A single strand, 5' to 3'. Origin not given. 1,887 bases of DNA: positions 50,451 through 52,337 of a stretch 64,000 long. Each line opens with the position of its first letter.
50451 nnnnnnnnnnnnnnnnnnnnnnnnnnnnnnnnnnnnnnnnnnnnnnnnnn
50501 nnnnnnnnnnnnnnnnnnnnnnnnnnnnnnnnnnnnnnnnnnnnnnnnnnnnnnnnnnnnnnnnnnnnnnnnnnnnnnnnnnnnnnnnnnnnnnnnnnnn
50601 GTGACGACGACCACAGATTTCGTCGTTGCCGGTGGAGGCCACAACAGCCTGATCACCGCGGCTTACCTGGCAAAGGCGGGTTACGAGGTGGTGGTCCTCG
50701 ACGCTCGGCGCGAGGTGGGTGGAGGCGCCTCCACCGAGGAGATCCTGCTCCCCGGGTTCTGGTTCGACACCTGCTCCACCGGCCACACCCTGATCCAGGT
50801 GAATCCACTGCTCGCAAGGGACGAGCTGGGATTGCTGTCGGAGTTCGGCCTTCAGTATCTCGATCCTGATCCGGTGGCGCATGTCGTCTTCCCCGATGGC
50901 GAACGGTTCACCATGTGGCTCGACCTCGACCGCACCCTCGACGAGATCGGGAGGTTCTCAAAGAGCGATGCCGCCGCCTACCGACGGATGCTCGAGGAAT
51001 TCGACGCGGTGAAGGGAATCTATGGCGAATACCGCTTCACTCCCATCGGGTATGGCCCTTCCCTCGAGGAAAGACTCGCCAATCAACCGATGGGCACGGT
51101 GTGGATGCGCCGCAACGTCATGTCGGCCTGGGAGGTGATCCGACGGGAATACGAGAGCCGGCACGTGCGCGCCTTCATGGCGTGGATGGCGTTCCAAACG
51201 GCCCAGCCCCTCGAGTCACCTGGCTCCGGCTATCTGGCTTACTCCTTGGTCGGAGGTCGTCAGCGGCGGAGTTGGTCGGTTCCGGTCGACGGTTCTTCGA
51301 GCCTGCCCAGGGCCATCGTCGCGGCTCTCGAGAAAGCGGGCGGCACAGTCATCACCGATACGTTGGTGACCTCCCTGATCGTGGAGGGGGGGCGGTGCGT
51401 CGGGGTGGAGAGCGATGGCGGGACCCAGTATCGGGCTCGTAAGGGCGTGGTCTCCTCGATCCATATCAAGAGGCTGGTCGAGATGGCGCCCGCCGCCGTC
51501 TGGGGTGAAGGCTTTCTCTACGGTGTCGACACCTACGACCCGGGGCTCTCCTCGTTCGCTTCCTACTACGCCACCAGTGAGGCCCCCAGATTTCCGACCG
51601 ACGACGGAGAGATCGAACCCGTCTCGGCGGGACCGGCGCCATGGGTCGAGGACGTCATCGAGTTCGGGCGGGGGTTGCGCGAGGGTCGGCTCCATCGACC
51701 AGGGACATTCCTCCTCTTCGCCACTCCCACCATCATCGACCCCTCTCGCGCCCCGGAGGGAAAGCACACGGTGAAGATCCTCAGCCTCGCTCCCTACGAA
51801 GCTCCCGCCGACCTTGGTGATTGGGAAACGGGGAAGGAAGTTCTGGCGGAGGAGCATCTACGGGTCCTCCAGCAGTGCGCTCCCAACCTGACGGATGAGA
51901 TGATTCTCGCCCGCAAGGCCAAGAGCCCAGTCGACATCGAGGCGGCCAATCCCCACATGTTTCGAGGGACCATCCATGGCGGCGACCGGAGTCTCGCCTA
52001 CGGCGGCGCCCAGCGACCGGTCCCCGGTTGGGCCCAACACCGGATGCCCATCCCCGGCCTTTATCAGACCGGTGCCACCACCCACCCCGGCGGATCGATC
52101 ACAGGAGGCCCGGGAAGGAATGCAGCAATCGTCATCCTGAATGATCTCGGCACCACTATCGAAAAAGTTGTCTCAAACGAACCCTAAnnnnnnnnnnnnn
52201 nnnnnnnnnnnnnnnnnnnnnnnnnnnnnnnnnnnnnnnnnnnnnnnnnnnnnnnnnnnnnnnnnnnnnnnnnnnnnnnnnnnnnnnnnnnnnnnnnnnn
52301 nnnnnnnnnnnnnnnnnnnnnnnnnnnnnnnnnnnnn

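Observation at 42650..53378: Ten-gene, tightly coupled hydrolase/oxidoreductase unit with no recognisable pathway assignment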

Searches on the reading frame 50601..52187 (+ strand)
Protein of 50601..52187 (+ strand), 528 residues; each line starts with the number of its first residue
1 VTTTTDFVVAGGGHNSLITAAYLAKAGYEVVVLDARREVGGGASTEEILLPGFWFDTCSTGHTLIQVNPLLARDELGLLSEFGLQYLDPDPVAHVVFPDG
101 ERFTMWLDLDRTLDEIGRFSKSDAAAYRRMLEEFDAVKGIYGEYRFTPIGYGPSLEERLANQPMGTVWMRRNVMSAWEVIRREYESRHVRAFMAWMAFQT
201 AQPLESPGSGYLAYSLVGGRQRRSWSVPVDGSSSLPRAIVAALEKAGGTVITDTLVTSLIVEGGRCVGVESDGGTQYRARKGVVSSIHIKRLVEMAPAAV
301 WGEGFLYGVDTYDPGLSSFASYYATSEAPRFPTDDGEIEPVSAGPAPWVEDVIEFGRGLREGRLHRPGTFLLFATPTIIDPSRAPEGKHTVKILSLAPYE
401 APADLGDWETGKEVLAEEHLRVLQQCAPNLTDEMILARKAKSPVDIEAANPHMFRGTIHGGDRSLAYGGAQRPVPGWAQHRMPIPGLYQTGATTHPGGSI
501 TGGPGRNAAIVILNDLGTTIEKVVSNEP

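Call 5: search_protein_families(library=pfam, proteins=[window:50601-52187:+])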
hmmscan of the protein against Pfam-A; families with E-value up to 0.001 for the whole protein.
window:50601-52187:+ (528 aa): 4 families
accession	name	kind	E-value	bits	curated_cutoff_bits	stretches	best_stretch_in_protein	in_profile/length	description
PF01593.30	Amino_oxidase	-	5.8e-15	55.9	19.8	1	17-502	4-430/443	Flavin containing amine oxidoreductase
PF01266.30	DAO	-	2.3e-10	41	27.9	1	6-44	1-39/353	FAD dependent oxidoreductase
PF13450.12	NAD_binding_8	-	1.1e-09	38.8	21.9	1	9-63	1-53/68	NAD(P)-binding Rossmann-like domain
PF00890.30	FAD_binding_2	-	0.00038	20.2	20.4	0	211-284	111-198/414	FAD binding domain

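Call 6: search_protein_families(library=ncbifam, proteins=[window:50601-52187:+])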
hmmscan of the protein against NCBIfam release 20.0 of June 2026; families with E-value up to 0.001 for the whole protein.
window:50601-52187:+ (528 aa): 16 families
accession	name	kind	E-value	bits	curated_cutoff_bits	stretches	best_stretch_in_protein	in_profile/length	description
NF045689.1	BCarotKetCrtO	equivalog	3e-71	240.7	1000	3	4-135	3-134/563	beta-carotene ketolase CrtO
TIGR02734.1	crtI_fam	subfamily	2e-24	86.2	238.1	1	8-501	2-475/504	phytoene desaturase family protein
NF045637.1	carotdesatCrtDProt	equivalog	2.7e-15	55.9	580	1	8-284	2-273/485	1-hydroxycarotenoid 3,4-desaturase CrtD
NF058655.1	CrtID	equivalog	6.8e-14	51.6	640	1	8-278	2-264/478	bifunctional phytoene desaturase/3,4-desaturase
TIGR02730.1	carot_isom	equivalog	8.1e-12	44.7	586.9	1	226-285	222-280/493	carotenoid isomerase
TIGR02733.1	desat_CrtD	equivalog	8.4e-09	34.6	549.7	1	6-60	3-55/492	C-3',4' desaturase CrtD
NF005560.0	PRK07233.1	equivalog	2.5e-08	33.2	252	1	7-48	3-44/435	hypothetical protein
NF009478.0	PRK12844.1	equivalog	5.7e-08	31.5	789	0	3-44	7-48/559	3-ketosteroid-delta-1-dehydrogenase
TIGR03467.1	HpnE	equivalog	2.1e-06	27.4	283.05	1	8-45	2-39/430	hydroxysqualene dehydroxylase HpnE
NF005548.0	PRK07208.1-4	equivalog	2e-05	23.4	389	0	5-58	4-55/488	hypothetical protein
NF006130.0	PRK08274.1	equivalog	0.0001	21.3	369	0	3-44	4-46/467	FAD-dependent tricarballylate dehydrogenase TcuA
TIGR00292.1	TIGR00292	equivalog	0.00011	21.5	148.3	1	4-44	21-61/254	sulfide-dependent adenosine diphosphate thiazole synthase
NF005547.0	PRK07208.1-3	equivalog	0.00035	19.4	380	0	4-47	4-47/465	hypothetical protein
NF005882.1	PRK07843.1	equivalog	0.00048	18.7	788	0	234-284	203-256/547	3-oxosteroid 1-dehydrogenase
NF005545.0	PRK07208.1-1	equivalog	0.00086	17.8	451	0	2-58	5-60/504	hypothetical protein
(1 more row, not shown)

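Call 10: find_encoding_contigs(protein=window:50601-52187:+, flank=10000, max_places=6)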
Protein window:50601-52187:+ (528 aa): 2 contigs read that carry it; 2 places shown.
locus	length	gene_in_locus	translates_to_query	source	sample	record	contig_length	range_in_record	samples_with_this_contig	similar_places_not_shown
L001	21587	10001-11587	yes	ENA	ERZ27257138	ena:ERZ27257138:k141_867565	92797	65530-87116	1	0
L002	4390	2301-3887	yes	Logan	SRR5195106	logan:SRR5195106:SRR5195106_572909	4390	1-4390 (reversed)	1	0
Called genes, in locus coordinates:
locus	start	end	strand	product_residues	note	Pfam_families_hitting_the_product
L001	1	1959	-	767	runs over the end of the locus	PF01315:Ald_Xan_dh_C, PF02738:MoCoBD_1, PF20256:MoCoBD_2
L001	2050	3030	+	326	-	PF01408:GFO_IDH_MocA, PF03447:NAD_binding_3 (weak), PF22725:GFO_IDH_MocA_C3, PF02894:GFO_IDH_MocA_C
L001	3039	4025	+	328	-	PF00389:2-Hacid_dh, PF02826:2-Hacid_dh_C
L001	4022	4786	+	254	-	PF02633:Creatininase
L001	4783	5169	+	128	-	PF00190:Cupin_1 (faint), PF02311:AraC_binding (weak), PF07883:Cupin_2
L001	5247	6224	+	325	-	PF01408:GFO_IDH_MocA, PF02894:GFO_IDH_MocA_C, PF22725:GFO_IDH_MocA_C3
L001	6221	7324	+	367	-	PF06500:FrsA-like, PF12146:Hydrolase_4 (faint), PF00561:Abhydrolase_1 (weak), PF12697:Abhydrolase_6, PF00326:Peptidase_S9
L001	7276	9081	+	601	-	PF02129:Peptidase_S15, PF00561:Abhydrolase_1 (weak), PF00326:Peptidase_S9, PF08530:PepX_C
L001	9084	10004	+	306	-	PF12146:Hydrolase_4, PF00561:Abhydrolase_1, PF12697:Abhydrolase_6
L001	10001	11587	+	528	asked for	PF01266:DAO (weak), PF01593:Amino_oxidase, PF13450:NAD_binding_8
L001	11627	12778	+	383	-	PF06500:FrsA-like, PF02129:Peptidase_S15 (weak), PF00326:Peptidase_S9, PF00561:Abhydrolase_1, PF12146:Hydrolase_4 (faint), PF08840:BAAT_C (faint)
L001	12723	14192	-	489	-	PF01565:FAD_binding_4, PF08031:BBE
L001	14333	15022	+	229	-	PF01638:HxlR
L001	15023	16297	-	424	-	PF01321:Creatinase_N (weak), PF00557:Peptidase_M24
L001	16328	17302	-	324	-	PF00701:DHDPS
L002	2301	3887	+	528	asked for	PF01266:DAO (weak), PF01593:Amino_oxidase, PF13450:NAD_binding_8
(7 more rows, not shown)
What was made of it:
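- Checked: The automatic gene calls on the source contig chose other starts for g5, g7 and g8 (call 10).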

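Call 13: find_homologous_proteins(query=window:50601-52187:+, max_evalue=1e-20)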
Query window:50601-52187:+ (528 aa): 3779 proteins with E <= 1e-20 among 8000 candidates; the best 120 are listed.
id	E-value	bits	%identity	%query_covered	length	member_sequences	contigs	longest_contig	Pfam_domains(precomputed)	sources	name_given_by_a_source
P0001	0.0e+0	1207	99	100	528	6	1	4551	PF01266.31,PF01593.31,PF13450.13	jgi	jgi:phytoene dehydrogenase-like protein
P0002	0.0e+0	1097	89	100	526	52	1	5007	PF01266.31,PF01593.31,PF13450.13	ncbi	-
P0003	0.0e+0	1047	85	100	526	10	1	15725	PF01266.31,PF01593.31,PF13450.13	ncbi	-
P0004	0.0e+0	1042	85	100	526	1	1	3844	PF01266.31,PF01593.31,PF13450.13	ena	-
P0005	0.0e+0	1040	83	99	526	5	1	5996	PF01266.31,PF01593.31,PF13450.13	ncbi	-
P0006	0.0e+0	1034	83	99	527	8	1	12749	PF01266.31,PF01593.31,PF13450.13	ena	-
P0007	0.0e+0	1028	83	99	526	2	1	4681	PF01266.31,PF01593.31,PF13450.13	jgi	-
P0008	0.0e+0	1025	83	100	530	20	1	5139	PF01266.31,PF01593.31,PF13450.13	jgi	jgi:phytoene dehydrogenase-like protein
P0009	0.0e+0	1021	82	99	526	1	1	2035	PF01266.31,PF01593.31,PF13450.13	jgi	-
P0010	0.0e+0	1021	82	99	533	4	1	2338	PF01266.31,PF01593.31,PF13450.13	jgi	jgi:phytoene dehydrogenase-like protein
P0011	0.0e+0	1018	81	100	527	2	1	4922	PF01266.31,PF01593.31,PF13450.13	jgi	jgi:phytoene dehydrogenase-like protein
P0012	0.0e+0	1017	82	100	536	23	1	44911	PF01266.31,PF01593.31,PF13450.13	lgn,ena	-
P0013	0.0e+0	1010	82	99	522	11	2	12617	PF01266.31,PF01593.31,PF13450.13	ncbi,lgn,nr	ncbi:MAG TPA: NAD(P)/FAD-dependent oxidoreductase [Acidimicrobiia bacterium]|nr:NAD(P)/FAD-dependent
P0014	0.0e+0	1009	81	100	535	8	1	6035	PF01266.31,PF01593.31,PF13450.13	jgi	jgi:phytoene dehydrogenase-like protein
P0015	2.3e-297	1005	82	99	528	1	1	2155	PF01266.31,PF01593.31,PF13450.13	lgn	-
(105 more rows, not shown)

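Call 14: search_solved_structures(query=window:50601-52187:+, max_evalue=0.001)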
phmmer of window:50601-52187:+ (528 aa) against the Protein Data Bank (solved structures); distinct sequences matched with E-value up to 0.001: 2.
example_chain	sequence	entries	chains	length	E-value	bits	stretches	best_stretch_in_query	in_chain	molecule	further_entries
4dgk_A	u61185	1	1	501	4.5e-14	54.9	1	8-515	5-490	Phytoene dehydrogenase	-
7rk0_A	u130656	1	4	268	0.00042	22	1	4-43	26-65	Thiamine thiazole synthase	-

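Call 17: find_related_loci(query=A1, collection=genome_contigs, flank=10000)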
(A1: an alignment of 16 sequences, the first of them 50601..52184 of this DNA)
Query A1 (528 aa) in genome_contigs; peptide patterns used: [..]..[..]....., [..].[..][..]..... (x = any residue, [..] = any of these).
600 stretches matched a pattern (row limit reached: there are more); 485 encode a relative of the query (tblastn E <= 1e-3); the best 80 are kept; 80 distinct loci.
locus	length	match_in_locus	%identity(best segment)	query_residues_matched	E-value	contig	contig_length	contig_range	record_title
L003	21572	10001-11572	86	1-524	0e+0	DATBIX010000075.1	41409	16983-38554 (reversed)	MAG TPA_asm: Acidimicrobiia bacterium isolate SMAG_U3905 k141_1387413, whole genome shotgun sequence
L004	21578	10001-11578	83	1-526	0e+0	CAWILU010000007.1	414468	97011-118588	MAG: uncultured Acidobacteriota bacterium isolate MFD05176.bin.2.204 genome assembly, contig: contig_85590, whole genome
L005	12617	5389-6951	81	1-524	0e+0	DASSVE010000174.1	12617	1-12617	MAG TPA_asm: Acidimicrobiia bacterium isolate SMAG_U586 k141_308875, whole genome shotgun sequence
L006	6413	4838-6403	81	3-524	0e+0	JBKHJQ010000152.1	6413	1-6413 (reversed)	MAG: Actinomycetota bacterium isolate D5M12_10 NODE_6495_length_6413_cov_6.233407, whole genome shotgun sequence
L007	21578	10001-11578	83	1-526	0e+0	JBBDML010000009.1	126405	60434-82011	MAG: Acidimicrobiia bacterium isolate LejiaB_65_21 Lejia_B_184_length_126405_cov_12, whole genome shotgun sequence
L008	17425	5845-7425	78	1-526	0e+0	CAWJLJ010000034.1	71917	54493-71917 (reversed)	MAG: uncultured Acidobacteriota bacterium isolate MFD05747.bin.2.102 genome assembly, contig: contig_872, whole genome s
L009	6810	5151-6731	77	1-526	0e+0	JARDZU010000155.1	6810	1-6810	MAG: Acidimicrobiia bacterium isolate C_No_T0_bin.14 scaffold_4537, whole genome shotgun sequence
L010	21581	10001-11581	77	1-526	0e+0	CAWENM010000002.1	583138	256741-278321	MAG: uncultured Acidobacteriota bacterium isolate MFD02360.bin.1.245 genome assembly, contig: contig_13831, whole genome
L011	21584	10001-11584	77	1-527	0e+0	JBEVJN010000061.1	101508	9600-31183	MAG: Acidimicrobiia bacterium isolate T4R1BO.metabat2.227 T4R1BO.metabat2.227_k133_33734376, whole genome shotgun sequen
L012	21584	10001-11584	77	1-526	0e+0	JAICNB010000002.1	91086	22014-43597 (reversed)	MAG: Acidimicrobiia bacterium isolate OF_bin.16 k141_1491695_length_91086_cov_11.0438, whole genome shotgun sequence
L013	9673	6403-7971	78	4-524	0e+0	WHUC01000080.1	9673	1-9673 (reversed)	MAG: Acidimicrobiia bacterium isolate Dino_bin56 NODE_7914_length_9673_cov_26.6531, whole genome shotgun sequence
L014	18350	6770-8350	77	1-526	0e+0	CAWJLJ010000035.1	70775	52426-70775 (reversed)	MAG: uncultured Acidobacteriota bacterium isolate MFD05747.bin.2.102 genome assembly, contig: contig_873, whole genome s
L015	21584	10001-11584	77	1-526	0e+0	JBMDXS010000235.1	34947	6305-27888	MAG: Acidimicrobiia bacterium isolate FBaSoil1_17 FBaSoil1_contig235, whole genome shotgun sequence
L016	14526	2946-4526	76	1-526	0e+0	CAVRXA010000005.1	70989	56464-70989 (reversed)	MAG: uncultured Acidobacteriota bacterium isolate MFD06229.bin.2.134 genome assembly, contig: contig_1309, whole genome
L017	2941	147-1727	76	1-526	0e+0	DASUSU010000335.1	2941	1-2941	MAG TPA_asm: Acidimicrobiia bacterium isolate SMAG_U1744 k141_240692, whole genome shotgun sequence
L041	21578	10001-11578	60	1-525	0e+0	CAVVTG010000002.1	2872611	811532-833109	MAG: uncultured Thermoleophilaceae bacterium isolate MFD02840.bin.1.13 genome assembly, contig: contig_16581, whole geno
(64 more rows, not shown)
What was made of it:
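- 50601..52187 (+): g9, CrtI/CrtO-like FAD flavoprotein (528 aa). It is the conserved anchor of the neighbourhood. Calls 5, 6, 13, 14, 17.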

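Call 53: predict_structure(alignment_id=A1)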
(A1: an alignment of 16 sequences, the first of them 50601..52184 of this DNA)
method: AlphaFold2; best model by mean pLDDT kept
length: 528 residues; sequences in the alignment: 16
mean_pLDDT: 77.6   pTM: 0.82
mean pLDDT of the five models: 77.6, 75.5, 72.7, 72.5, 68.1
residues with pLDDT >= 90: 162; 70-90: 227; 50-70: 80; < 50: 59
segments of 3 or more residues with pLDDT < 50: 59-67, 218-224, 314-316, 454-476, 492-503
pLDDT, mean of each block of 10 residues (from residue 1): 94 83 95 83 60 66 46 81 81 89 89 94 93 81 70 82 86 85 93 80 72 53 57 79 95 93 95 96 85 88 80 57 92 89 87 80 67 81 88 68 69 85 92 93 65 45 32 48 86 39 64 89 74
secondary structure, 60 per line:
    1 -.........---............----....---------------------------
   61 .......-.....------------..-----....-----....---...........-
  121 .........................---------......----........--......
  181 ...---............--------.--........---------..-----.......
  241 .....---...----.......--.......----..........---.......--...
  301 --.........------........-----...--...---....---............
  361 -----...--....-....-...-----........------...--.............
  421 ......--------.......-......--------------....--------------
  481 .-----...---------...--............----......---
elements in order: E2-10 H14-25 E30-33 H61-67 H69-73 E93-96 E102-105 H109-119 H121-145 H155-160 H165-172 H176-183 H187-198 H210-217 H234-245 E249-251 E256-262 E265-271 E276-285 H289-295 H303-311 E318-325 E331-333 E336-338 E342-345 H349-360 E371-374 H376-379 E389-396 H408-426 E435-441 H443-448 H463-466 E487-489 H504-515 H520-525

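Call 56: fold_search(model_id=the predicted structure, library=pdb)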
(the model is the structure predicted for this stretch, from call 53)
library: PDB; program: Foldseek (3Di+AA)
matches with E <= 10: 1935; with E <= 0.001: 986
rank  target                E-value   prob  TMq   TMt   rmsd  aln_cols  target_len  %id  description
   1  4dgk                  8.8e-22  1.00  0.55  0.70   7.2       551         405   18  Crystal structure of Phytoene desaturase CRTI from Pantoea ananatis (released 2012-10-10)
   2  4rep                  1.2e-21  1.00  0.72  0.77   5.0       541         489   16  Crystal Structure of gamma-carotenoid desaturase (released 2015-07-15)
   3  3ka7                  2.7e-16  1.00  0.56  0.68   6.3       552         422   17  Crystal Structure of an oxidoreductase from Methanosarcina mazei. Northeast Structural Genomics Consortium target id MaR (released 2009-11-17)
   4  5ttj_A                4.1e-16  1.00  0.52  0.61   7.2       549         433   13  Crystal Structure of Nicotine Oxidoreductase from Pseudomonas putida (released 2017-02-08)
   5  6c87_A                5.1e-16  1.00  0.50  0.58   9.1       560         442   13  Crystal structure of rab gdp dissociation inhibitor alpha from Naegleria fowleri (released 2018-02-14)
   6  7c4a_B                6.0e-16  1.00  0.52  0.61   7.1       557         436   14  nicA2 with cofactor FAD (released 2020-06-03)
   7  3cph_G                7.1e-16  1.00  0.52  0.61   7.7       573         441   13  Crystal structure of Sec4 in complex with Rab-GDI (released 2008-05-06)
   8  6c71_C                1.1e-15  1.00  0.52  0.61   7.2       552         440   13  Nicotine Oxidoreductase in Complex with S-nicotine (released 2018-07-11)
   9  8dq7_A                1.3e-15  1.00  0.53  0.62   6.9       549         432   13  The structure of NicA2 variant F104L/A107T/S146I/G317D/H368R/L449V/N462S from Pseudomonas putida (released 2023-07-26)
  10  6c71_B                1.4e-15  1.00  0.52  0.61   7.2       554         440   13  Nicotine Oxidoreductase in Complex with S-nicotine (released 2018-07-11)
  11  6c87_B                1.4e-15  1.00  0.50  0.58   8.8       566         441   12  Crystal structure of rab gdp dissociation inhibitor alpha from Naegleria fowleri (released 2018-02-14)
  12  3cpi_H                1.5e-15  1.00  0.53  0.62   7.5       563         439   12  Crystal structure of yeast Rab-GDI (released 2008-05-06)
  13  7c49_A                1.9e-15  1.00  0.53  0.62   6.7       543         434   14  nicA2 with cofactor FAD and substrate nicotine (released 2020-06-03)
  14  6c71_D                2.3e-15  1.00  0.53  0.61   7.1       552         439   14  Nicotine Oxidoreductase in Complex with S-nicotine (released 2018-07-11)
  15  1ukv_G                2.6e-15  1.00  0.54  0.63   8.5       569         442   12  Structure of RabGDP-dissociation inhibitor in complex with prenylated YPT1 GTPase (released 2004-09-01)
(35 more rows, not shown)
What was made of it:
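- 50601..52187 (+): Model and Foldseek results: CrtI 4DGK and CrtD 4REP on top (calls 53, 56).
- On Carotenoid CrtI/CrtO enzymes (g9): The top Foldseek hits are 4DGK and 4REP (TMq 0.72) (calls 53, 56).
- Closest known: CrtI/CrtO/CrtD carotenoid desaturases and ketolases. Same: Its best sequence family hit is CrtO (240 bits) and its best structural matches are CrtI 4DGK and CrtD 4REP (calls 6, 14, 56).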
